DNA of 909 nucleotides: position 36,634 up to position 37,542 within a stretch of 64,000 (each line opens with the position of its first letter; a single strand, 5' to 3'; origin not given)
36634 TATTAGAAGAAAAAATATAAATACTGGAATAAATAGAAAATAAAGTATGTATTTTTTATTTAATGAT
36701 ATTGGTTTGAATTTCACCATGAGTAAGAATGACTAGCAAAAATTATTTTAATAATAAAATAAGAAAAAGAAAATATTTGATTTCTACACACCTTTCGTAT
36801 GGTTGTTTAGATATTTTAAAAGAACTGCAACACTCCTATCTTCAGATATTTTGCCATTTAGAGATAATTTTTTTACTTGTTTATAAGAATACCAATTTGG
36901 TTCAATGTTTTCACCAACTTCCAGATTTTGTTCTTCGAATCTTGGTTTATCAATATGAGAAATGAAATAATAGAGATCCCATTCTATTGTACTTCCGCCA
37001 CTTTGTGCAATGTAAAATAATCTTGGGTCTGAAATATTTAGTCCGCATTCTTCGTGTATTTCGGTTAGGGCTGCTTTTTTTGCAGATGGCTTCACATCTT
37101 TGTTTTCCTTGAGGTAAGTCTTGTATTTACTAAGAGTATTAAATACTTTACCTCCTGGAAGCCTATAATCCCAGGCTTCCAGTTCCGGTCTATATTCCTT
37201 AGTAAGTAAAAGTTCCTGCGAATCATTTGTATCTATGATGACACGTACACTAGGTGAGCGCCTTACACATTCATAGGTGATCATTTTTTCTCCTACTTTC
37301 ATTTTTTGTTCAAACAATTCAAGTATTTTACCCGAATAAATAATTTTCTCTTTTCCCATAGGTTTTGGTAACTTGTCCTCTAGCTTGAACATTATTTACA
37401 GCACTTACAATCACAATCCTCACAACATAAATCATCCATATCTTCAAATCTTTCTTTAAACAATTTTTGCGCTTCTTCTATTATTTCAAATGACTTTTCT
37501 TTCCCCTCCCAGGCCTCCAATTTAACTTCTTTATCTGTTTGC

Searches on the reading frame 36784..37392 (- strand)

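Call 50: search_protein_families(library=pfam, proteins=[window:36784-37392:-], max_evalue=0.01)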
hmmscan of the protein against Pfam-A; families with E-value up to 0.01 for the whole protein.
window:36784-37392:- (202 aa): 1 family
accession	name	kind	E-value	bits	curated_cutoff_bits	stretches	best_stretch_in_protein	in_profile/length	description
PF00293.34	NUDIX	-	2.1e-06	28.2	21.1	1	46-176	3-119/134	NUDIX domain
